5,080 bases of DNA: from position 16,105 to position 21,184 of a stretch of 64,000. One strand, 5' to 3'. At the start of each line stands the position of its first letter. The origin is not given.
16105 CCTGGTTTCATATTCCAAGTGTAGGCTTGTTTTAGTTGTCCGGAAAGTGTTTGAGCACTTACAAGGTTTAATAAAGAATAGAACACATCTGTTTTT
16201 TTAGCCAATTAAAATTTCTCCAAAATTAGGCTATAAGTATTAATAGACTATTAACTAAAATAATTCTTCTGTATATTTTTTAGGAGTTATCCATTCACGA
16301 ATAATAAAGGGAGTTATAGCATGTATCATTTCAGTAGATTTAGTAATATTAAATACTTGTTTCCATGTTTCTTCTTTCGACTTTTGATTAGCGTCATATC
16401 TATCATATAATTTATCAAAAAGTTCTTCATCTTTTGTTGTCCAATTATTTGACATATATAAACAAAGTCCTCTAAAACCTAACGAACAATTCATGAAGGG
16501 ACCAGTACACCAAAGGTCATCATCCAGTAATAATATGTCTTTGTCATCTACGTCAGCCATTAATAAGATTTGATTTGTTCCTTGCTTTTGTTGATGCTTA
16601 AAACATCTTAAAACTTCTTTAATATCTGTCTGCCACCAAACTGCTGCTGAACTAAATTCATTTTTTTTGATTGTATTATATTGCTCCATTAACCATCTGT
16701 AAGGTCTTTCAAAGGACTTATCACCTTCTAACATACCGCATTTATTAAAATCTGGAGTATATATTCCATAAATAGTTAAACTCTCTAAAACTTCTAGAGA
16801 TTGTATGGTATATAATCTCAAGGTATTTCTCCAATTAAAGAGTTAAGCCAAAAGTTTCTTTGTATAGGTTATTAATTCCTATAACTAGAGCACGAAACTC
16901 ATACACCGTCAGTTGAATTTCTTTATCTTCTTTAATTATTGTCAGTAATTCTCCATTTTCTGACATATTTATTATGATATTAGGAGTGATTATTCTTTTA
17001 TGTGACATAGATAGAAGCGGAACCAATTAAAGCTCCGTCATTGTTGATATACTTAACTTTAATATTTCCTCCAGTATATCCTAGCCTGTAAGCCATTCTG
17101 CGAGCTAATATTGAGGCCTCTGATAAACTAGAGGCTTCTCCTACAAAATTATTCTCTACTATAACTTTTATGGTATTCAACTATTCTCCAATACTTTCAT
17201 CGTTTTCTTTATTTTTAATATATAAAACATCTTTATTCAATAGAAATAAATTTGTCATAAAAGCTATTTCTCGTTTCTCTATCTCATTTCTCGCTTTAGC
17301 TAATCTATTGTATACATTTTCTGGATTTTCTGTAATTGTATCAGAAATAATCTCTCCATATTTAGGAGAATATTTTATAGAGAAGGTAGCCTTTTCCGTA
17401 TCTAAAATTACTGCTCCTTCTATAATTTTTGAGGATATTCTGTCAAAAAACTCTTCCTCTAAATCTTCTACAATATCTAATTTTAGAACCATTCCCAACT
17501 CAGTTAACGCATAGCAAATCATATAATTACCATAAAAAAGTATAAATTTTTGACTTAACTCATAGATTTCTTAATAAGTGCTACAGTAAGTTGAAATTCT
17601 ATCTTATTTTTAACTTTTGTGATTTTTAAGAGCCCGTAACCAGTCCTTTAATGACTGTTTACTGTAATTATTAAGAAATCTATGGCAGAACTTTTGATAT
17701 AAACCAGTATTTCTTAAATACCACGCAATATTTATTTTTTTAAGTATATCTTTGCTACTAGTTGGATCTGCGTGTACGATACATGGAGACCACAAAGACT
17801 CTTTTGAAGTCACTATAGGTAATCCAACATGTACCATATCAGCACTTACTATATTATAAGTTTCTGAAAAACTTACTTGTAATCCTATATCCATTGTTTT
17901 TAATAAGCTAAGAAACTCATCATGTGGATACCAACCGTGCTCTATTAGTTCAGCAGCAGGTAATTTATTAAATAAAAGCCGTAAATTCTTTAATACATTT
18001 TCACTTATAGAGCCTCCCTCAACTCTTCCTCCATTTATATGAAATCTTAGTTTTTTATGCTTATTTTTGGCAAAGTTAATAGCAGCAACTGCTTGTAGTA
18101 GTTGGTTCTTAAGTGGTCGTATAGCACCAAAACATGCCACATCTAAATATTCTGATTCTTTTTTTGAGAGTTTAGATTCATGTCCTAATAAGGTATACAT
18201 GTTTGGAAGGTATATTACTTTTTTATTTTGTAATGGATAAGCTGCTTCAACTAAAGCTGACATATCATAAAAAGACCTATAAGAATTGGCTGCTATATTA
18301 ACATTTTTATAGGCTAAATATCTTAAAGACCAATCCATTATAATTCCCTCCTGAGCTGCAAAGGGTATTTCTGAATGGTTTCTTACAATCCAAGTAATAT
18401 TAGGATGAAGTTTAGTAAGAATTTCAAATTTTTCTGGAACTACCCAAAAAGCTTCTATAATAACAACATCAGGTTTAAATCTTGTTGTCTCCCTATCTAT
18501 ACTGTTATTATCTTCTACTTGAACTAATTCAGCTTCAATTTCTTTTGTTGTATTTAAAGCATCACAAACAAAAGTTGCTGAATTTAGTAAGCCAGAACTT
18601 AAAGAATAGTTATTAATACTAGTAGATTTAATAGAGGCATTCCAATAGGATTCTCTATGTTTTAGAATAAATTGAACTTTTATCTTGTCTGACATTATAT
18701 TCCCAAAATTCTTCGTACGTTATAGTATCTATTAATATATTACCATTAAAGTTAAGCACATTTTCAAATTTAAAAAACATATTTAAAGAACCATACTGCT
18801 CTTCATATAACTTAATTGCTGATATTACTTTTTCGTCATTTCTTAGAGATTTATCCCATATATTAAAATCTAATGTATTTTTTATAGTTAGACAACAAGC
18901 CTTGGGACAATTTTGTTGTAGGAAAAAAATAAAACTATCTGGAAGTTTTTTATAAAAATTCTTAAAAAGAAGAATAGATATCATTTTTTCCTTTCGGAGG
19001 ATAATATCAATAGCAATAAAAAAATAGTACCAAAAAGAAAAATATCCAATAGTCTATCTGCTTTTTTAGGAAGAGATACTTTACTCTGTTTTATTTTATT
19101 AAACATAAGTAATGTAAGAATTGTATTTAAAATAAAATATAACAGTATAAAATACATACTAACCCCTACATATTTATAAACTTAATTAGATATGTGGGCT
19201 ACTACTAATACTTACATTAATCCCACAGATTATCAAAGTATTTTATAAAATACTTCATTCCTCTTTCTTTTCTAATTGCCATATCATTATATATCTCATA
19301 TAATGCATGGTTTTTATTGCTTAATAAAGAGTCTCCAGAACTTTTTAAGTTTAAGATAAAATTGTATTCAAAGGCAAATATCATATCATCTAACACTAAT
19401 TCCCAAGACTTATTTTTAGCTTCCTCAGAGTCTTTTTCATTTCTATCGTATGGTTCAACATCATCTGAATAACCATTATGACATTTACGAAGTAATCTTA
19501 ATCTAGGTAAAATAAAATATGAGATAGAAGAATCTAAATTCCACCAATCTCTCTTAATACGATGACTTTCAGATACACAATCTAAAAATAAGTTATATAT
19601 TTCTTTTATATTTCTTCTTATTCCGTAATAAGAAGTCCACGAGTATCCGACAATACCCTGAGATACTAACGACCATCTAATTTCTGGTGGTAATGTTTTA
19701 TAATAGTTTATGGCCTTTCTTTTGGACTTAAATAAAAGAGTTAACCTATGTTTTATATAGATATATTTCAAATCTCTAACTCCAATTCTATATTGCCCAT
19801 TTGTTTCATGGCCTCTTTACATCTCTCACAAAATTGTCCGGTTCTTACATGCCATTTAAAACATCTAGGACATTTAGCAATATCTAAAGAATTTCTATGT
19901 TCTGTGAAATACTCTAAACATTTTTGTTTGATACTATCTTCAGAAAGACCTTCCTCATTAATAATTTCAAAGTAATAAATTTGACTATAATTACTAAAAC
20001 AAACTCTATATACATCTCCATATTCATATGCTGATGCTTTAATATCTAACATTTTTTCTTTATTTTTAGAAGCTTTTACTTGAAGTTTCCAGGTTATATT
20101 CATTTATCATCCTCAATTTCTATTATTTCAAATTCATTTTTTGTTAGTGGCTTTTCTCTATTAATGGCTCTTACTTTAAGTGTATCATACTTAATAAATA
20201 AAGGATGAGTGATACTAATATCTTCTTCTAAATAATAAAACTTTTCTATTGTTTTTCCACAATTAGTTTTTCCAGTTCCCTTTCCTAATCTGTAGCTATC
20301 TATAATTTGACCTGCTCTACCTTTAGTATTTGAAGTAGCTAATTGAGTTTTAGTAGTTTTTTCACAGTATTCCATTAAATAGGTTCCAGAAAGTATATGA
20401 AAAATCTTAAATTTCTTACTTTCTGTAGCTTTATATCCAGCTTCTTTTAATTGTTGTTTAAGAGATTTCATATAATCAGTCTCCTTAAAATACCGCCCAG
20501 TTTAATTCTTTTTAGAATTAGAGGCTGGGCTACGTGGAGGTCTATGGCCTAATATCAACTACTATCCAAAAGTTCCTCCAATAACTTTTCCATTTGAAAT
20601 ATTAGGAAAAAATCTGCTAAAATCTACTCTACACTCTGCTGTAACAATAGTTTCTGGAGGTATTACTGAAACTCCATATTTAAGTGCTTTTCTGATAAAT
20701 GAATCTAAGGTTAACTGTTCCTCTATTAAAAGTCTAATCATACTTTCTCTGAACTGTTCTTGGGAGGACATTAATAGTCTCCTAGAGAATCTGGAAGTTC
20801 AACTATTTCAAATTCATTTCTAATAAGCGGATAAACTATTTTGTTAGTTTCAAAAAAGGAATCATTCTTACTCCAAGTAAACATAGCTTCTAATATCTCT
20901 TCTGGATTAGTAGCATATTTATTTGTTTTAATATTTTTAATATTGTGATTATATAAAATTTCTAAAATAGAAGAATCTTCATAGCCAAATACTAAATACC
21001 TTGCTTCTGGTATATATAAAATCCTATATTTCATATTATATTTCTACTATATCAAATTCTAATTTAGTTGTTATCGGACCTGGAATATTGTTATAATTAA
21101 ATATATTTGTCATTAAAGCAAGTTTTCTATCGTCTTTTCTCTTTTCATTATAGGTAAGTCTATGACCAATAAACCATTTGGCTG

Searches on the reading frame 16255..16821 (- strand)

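Call 80: search_protein_families(library=pfam, max_evalue=0.001, proteins=[window:16255-16821:-])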
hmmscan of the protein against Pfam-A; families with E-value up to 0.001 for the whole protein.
window:16255-16821:- (188 aa): 1 family
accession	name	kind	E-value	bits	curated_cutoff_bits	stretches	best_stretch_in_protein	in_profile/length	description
PF12952.12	DUF3841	-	7e-07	29.5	27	1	2-147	1-130/178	Domain of unknown function (DUF3841)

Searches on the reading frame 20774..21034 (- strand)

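Call 7: search_protein_families(library=pfam, max_evalue=1, proteins=[window:20774-21034:-])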
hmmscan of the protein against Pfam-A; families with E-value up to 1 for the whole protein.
seq(87 aa): 2 families
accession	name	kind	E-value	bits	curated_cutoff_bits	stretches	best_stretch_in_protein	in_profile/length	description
PF23870.1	DUF7225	-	0.077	13.2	27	1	23-72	14-64/103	Domain of unknown function (DUF7225)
PF23414.1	Beta-prop_EML_2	-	0.13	12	90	1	5-71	87-149/266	Echinoderm microtubule-associated protein second beta-propeller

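Call 8: search_protein_families(library=phrogs, max_evalue=1, proteins=[window:20774-21034:-])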
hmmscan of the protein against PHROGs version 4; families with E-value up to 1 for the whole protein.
seq(87 aa): 1 family
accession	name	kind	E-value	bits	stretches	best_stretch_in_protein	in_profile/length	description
phrog_18320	-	unknown function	0.14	12.9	1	29-63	65-99/137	-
